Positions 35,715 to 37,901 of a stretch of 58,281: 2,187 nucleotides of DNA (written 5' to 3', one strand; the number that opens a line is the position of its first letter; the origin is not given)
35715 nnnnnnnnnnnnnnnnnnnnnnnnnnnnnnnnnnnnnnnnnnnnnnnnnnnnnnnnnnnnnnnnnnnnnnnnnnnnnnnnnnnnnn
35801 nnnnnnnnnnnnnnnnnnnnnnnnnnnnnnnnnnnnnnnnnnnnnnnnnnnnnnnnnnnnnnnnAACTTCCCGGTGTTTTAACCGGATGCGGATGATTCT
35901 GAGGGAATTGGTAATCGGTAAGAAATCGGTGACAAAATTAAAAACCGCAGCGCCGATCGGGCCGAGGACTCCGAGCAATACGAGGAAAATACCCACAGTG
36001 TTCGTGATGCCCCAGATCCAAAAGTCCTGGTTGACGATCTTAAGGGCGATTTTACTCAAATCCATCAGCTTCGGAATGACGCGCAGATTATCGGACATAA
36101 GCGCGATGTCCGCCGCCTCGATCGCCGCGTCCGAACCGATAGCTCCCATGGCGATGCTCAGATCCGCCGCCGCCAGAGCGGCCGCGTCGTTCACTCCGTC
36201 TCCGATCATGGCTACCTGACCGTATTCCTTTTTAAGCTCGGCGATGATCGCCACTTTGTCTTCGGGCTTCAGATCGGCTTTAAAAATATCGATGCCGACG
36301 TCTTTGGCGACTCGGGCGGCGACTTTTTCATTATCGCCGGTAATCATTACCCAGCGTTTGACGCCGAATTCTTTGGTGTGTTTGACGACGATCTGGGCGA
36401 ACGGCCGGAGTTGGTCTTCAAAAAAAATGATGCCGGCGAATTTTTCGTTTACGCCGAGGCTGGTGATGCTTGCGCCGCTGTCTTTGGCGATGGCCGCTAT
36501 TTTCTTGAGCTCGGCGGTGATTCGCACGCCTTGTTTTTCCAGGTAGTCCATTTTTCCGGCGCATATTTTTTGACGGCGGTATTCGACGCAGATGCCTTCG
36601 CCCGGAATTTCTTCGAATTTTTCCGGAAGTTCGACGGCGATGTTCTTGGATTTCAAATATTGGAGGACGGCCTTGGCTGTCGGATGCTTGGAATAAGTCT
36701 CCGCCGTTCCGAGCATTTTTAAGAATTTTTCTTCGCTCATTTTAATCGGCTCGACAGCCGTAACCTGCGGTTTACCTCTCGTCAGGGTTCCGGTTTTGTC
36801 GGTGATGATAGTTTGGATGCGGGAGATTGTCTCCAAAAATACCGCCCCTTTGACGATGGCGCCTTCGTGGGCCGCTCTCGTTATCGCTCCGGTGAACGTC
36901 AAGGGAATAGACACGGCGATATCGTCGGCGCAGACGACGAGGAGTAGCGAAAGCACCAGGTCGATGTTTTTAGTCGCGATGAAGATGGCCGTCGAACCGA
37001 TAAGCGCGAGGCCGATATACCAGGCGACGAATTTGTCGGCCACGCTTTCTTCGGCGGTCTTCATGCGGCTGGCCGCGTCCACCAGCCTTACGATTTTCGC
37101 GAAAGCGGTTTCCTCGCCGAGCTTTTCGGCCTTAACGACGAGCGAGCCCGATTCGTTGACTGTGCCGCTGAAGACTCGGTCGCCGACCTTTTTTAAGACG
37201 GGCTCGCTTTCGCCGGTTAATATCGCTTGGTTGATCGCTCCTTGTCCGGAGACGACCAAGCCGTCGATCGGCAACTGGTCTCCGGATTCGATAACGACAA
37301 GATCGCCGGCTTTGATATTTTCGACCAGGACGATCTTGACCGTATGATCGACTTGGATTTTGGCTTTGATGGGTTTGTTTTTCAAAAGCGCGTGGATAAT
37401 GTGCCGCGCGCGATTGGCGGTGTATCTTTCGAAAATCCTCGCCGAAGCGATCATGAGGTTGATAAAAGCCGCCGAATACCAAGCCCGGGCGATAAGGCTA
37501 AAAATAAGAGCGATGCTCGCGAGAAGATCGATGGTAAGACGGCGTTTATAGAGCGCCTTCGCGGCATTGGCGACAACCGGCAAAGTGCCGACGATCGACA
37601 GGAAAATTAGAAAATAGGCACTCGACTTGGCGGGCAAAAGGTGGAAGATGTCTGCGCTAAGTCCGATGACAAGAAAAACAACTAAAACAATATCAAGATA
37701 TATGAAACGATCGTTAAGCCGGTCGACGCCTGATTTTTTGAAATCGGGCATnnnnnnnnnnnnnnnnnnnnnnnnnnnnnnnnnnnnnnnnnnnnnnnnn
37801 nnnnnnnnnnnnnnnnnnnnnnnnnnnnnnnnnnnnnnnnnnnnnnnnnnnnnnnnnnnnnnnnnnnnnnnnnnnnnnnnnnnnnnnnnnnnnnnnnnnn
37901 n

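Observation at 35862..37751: P1B ATPase with C-A-D-D replacing the CPC metal-binding motif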

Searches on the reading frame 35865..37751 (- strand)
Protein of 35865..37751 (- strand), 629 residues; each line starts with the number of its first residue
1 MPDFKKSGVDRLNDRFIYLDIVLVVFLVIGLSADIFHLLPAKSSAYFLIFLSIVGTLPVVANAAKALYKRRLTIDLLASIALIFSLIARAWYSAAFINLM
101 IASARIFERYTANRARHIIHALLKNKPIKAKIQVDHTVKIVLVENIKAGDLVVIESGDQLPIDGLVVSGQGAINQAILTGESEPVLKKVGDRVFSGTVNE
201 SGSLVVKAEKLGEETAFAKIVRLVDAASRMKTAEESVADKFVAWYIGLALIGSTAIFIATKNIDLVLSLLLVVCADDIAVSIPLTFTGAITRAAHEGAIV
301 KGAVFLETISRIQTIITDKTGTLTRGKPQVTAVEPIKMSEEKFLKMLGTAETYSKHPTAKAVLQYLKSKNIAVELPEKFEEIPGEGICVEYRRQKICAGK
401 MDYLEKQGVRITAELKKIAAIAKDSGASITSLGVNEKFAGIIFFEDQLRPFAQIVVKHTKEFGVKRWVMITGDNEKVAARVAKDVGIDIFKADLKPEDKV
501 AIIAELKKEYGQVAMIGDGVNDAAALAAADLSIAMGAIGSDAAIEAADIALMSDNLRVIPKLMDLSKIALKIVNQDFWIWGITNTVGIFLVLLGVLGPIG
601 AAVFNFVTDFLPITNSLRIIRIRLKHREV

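Call 4: search_protein_families(library=pfam, proteins=[window:35865-37751:-], max_evalue=0.01)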
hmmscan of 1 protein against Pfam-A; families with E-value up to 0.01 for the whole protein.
window:35865-37751:- (629 aa): 3 families
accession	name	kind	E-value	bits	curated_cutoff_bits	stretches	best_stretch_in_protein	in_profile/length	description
PF00122.25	E1-E2_ATPase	-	1.4e-38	132.7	28.1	1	126-295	3-180/181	E1-E2 ATPase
PF00702.32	Hydrolase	-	5.8e-30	105.6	26.4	1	312-530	1-191/191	haloacid dehalogenase-like hydrolase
PF08282.18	Hydrolase_3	-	0.00033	20.9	20.9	1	502-553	195-245/255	haloacid dehalogenase-like hydrolase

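Call 5: search_protein_families(library=ncbifam, proteins=[window:35865-37751:-], max_evalue=0.01)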
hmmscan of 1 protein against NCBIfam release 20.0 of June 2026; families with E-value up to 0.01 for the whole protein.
window:35865-37751:- (629 aa): 24 families
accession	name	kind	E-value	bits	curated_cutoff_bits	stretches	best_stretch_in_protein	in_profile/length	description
TIGR01525.1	ATPase-IB_hvy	subfamily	2.1e-141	472.6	346.25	1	74-618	1-559/560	heavy metal translocating P-type ATPase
TIGR01512.1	ATPase-IB2_Cd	subfamily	1e-118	397.2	313.5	2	74-366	1-283/494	cadmium family heavy metal-translocating P-type ATPase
TIGR01511.1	ATPase-IB1_Cu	subfamily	6.2e-100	335.6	397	1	62-600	8-515/542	copper-translocating P-type ATPase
NF008262.1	PRK11033.1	equivalog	8.2e-94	315.5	1005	1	21-622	127-730/731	zinc/cadmium/mercury/lead-transporting ATPase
NF007952.0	PRK10671.1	equivalog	7.6e-84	282.4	1316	1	83-607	280-811/838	copper-exporting P-type ATPase CopA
NF033775.1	P_type_ZntA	exception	7.6e-80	269.1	1240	1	21-621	132-730/732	Zn(II)/Cd(II)/Pb(II) translocating P-type ATPase ZntA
TIGR01494.1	ATPase_P-type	subfamily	5e-69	233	62.3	1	97-595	2-464/478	HAD-IC family P-type ATPase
TIGR01497.1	kdpB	equivalog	4.3e-46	157.3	527.9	1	114-567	90-564/675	potassium-transporting ATPase subunit KdpB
TIGR01647.1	ATPase-IIIA_H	equivalog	5.4e-41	140.6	615.5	2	77-488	41-482/755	plasma-membrane proton-efflux P-type ATPase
NF010609.0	PRK14010.1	equivalog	4.2e-40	137.6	1323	1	103-569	78-558/673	K(+)-transporting ATPase subunit B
TIGR01522.1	ATPase-IIA2_Ca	equivalog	1.9e-30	105.3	798.3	3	494-559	571-636/854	calcium-transporting P-type ATPase, PMR1-type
TIGR01657.1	P-ATPase-V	hypoth_equivalog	8.9e-27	93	618.25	3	87-351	189-486/1055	ATP13A2 family polyamine export P-type ATPase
TIGR01517.1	ATPase-IIB_Ca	equivalog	3e-26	91.9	507.05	2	495-562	612-678/882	calcium-translocating P-type ATPase, PMCA-type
TIGR01116.1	ATPase-IIA1_Ca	equivalog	8e-22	77.2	703.4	2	409-568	428-600/799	calcium-translocating P-type ATPase, SERCA-type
TIGR01524.1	ATPase-IIIB_Mg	equivalog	2.7e-21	75.2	610.75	3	492-559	584-650/867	magnesium-translocating P-type ATPase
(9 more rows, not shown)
